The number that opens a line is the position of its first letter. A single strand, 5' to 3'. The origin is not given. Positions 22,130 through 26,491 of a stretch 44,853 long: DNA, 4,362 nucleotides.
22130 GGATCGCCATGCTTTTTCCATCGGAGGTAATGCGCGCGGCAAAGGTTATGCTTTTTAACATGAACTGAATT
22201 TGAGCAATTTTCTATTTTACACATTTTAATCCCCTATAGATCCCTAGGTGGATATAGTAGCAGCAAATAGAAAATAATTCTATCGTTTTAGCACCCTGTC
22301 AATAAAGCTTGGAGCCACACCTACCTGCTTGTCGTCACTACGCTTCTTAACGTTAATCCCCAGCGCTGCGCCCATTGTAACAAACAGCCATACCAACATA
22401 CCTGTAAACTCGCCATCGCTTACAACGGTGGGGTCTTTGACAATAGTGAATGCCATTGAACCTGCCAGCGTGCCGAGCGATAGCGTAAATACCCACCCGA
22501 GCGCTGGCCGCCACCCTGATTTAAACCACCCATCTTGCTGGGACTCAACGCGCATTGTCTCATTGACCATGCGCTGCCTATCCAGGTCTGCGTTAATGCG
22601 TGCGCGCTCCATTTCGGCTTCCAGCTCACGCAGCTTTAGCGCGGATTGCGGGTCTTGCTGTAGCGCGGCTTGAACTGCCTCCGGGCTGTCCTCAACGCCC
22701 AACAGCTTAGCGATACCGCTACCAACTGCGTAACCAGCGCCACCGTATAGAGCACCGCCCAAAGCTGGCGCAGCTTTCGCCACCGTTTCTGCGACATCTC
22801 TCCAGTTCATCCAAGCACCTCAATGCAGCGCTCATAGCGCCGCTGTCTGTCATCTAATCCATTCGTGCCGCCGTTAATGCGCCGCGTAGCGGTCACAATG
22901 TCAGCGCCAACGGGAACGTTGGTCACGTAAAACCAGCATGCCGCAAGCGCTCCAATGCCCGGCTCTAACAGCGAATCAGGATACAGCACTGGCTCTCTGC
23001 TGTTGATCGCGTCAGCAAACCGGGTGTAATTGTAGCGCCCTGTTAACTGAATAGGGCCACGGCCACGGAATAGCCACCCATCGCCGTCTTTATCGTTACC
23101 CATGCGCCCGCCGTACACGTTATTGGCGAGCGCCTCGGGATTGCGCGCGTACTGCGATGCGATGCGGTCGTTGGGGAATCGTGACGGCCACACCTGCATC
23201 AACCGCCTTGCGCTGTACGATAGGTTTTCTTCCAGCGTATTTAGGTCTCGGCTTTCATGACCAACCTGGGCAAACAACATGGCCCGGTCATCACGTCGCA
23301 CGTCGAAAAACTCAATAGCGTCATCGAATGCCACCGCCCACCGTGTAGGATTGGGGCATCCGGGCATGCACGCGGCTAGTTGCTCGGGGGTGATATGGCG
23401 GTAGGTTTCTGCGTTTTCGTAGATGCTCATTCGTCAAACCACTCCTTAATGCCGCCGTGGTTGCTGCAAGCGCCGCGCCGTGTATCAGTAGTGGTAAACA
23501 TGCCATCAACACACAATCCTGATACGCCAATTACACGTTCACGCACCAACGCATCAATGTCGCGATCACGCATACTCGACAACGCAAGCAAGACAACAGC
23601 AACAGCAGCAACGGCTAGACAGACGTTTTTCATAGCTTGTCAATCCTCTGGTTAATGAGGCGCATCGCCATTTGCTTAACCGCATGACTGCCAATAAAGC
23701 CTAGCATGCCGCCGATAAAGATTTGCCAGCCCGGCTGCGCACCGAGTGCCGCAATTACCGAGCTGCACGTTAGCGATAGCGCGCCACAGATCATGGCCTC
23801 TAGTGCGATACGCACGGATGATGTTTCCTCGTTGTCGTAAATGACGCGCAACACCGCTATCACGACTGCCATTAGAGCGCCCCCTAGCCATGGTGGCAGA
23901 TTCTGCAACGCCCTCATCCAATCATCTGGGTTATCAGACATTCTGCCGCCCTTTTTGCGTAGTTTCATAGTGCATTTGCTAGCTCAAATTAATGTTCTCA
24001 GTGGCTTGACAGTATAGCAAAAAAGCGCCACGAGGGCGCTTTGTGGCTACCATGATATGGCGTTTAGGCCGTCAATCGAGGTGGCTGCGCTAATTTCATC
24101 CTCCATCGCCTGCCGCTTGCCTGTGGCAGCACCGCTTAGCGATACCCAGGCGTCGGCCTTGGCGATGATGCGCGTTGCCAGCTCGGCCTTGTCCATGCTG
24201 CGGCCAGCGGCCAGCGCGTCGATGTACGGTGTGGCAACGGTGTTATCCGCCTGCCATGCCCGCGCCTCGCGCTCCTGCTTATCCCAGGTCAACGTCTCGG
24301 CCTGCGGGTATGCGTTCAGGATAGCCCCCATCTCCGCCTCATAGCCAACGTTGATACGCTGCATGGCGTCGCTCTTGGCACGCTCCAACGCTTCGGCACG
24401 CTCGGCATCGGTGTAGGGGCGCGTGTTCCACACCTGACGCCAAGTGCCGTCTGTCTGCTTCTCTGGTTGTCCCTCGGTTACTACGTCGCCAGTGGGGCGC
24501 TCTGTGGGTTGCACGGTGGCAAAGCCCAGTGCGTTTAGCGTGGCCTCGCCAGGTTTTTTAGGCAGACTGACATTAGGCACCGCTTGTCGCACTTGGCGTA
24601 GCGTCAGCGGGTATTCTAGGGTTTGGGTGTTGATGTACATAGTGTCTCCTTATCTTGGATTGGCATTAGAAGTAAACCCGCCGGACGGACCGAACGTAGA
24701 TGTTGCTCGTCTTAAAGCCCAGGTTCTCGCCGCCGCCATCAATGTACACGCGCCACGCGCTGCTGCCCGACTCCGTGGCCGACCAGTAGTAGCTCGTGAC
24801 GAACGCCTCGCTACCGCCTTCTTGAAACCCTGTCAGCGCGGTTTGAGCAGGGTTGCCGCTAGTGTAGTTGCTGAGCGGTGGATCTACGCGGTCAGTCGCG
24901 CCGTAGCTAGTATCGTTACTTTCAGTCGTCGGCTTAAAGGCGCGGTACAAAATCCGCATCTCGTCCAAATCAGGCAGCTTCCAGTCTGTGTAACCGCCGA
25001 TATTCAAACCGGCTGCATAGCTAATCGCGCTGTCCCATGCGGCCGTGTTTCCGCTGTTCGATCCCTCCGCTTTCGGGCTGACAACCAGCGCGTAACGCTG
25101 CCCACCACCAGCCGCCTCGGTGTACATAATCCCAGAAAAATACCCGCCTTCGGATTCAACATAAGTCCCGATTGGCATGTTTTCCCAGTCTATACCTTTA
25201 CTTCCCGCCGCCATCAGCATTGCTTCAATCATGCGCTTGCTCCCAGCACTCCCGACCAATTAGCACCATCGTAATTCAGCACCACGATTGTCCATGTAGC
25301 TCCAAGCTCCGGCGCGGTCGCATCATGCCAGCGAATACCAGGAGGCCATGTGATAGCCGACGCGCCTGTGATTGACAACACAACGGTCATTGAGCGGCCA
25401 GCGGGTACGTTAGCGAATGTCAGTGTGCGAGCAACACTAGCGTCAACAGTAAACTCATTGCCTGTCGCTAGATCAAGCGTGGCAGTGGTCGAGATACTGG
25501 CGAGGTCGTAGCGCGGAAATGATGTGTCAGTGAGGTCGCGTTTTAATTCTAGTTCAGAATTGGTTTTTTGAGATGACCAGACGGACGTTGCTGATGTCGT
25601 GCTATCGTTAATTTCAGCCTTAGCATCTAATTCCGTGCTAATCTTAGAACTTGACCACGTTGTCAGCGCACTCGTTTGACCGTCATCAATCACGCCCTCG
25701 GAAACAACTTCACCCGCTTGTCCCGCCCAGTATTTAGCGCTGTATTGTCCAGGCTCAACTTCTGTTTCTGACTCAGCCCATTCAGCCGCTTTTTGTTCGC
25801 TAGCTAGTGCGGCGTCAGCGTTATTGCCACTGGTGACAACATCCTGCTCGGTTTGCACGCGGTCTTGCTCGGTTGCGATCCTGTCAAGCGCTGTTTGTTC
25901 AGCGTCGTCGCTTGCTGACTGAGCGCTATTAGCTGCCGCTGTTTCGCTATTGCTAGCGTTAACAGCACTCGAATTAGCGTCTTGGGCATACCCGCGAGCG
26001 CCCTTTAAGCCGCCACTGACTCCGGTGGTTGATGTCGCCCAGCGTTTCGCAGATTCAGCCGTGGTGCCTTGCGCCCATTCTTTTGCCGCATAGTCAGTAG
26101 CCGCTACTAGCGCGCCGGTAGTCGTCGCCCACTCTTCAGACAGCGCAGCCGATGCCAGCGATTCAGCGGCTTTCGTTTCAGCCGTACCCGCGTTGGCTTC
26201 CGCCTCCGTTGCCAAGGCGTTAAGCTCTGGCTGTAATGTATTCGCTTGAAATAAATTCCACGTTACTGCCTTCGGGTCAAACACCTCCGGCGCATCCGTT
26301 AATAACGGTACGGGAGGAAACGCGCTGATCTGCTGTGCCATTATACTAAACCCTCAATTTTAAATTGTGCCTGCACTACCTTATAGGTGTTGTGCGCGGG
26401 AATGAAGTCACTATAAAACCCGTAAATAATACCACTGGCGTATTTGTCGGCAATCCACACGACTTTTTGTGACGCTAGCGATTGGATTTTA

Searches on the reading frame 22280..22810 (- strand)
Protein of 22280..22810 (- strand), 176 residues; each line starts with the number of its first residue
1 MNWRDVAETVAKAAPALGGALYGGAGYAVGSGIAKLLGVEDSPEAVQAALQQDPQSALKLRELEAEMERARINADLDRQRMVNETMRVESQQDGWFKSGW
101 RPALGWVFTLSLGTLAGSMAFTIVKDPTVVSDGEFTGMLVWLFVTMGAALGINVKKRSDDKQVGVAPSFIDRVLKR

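Call 42: search_protein_families(library=phrogs, proteins=[window:22280-22810:-], max_evalue=0.001)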
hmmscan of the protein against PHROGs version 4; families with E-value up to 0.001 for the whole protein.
window:22280-22810:- (176 aa): 2 families
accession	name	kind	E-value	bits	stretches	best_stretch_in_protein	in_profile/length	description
phrog_1544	-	unknown function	3.2e-20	73.7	1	1-162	1-183/200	-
phrog_3427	-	lysis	3.1e-10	41.2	1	51-124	27-100/141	holin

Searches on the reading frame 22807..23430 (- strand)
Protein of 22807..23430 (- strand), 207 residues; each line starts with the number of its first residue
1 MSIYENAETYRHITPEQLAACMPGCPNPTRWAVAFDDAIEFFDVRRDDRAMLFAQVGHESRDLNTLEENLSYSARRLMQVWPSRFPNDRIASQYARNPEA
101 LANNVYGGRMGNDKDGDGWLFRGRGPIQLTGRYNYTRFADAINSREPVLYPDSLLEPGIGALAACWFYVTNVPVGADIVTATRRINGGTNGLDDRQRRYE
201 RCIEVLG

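Call 42: search_protein_families(library=phrogs, proteins=[window:22807-23430:-], max_evalue=0.001)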
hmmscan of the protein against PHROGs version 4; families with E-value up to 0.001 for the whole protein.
window:22807-23430:- (207 aa): 8 families
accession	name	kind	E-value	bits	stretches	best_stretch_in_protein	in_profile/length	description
phrog_181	-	lysis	1.1e-60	207.5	1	11-206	330-530/769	endolysin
phrog_26317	-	unknown function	4e-27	95.6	1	100-206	8-117/119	-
phrog_9506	-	lysis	1.6e-22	81.6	1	105-205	71-192/330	endolysin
phrog_1519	-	lysis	1.8e-18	67.9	1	42-204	230-378/502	endolysin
phrog_34417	-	unknown function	7.6e-18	65.8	1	105-205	75-194/326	-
phrog_317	-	lysis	1.2e-16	62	1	48-203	230-356/492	endolysin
phrog_14712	-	moron, auxiliary metabolic gene and host takeover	3.1e-15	57.2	1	111-206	81-187/322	chitinase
phrog_3201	-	tail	3.2e-14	52.6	1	51-199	2038-2198/2408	tail fiber protein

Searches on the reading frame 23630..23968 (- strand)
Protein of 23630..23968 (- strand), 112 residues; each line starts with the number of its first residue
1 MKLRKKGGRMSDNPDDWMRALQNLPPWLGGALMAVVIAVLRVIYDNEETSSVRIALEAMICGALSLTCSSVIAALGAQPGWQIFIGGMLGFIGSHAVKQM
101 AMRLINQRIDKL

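Call 42: search_protein_families(library=phrogs, proteins=[window:23630-23968:-], max_evalue=0.001)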
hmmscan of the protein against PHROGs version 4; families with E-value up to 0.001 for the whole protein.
window:23630-23968:- (112 aa): 2 families
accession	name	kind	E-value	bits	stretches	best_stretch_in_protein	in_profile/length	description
phrog_126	-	lysis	9.6e-26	90.9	1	10-111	5-107/114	holin/anti-holin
phrog_785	-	lysis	0.00022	21.9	1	37-110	29-102/107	holin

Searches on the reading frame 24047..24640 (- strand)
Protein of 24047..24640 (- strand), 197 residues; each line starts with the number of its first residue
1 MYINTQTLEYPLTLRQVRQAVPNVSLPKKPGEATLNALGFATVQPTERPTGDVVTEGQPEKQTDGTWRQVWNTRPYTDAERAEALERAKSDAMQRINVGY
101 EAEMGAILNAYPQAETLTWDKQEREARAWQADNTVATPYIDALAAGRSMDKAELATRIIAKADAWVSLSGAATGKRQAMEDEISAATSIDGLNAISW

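Call 42: search_protein_families(library=phrogs, proteins=[window:24047-24640:-], max_evalue=0.001)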
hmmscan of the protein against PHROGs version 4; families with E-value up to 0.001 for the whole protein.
window:24047-24640:- (197 aa): 5 families
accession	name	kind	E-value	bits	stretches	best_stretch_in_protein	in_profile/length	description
phrog_4998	-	unknown function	2.1e-30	107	1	3-106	11-114/218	-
phrog_2618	-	unknown function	3.9e-27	96.3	1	48-196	41-188/197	-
phrog_1604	-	unknown function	3.2e-13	50.8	1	96-193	111-208/251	-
phrog_10358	-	unknown function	6.7e-05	23.4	1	88-173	106-199/240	-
phrog_10301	-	unknown function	0.00088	19.8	0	108-159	174-225/302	-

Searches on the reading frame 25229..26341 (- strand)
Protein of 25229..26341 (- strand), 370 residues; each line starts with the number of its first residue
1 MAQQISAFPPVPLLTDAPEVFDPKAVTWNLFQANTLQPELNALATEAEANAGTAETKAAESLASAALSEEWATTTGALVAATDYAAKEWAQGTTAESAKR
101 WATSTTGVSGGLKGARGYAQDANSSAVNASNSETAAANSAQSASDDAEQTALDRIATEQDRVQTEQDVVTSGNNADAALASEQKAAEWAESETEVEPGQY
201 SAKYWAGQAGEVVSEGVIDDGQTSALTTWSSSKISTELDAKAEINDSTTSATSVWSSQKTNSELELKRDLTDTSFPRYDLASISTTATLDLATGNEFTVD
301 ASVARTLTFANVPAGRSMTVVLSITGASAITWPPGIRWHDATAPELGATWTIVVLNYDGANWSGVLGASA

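Call 42: search_protein_families(library=phrogs, proteins=[window:25229-26341:-], max_evalue=0.001)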
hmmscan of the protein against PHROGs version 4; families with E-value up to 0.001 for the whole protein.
window:25229-26341:- (370 aa): 3 families
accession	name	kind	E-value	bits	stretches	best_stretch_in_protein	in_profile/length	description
phrog_3904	-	tail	1.2e-21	77.7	1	253-369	975-1084/1086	tail fiber protein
phrog_9017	-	tail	1.9e-07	32.6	1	267-368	54-155/159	tail fiber protein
phrog_7760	-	tail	0.00013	22.9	1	278-352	118-202/223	tail fiber protein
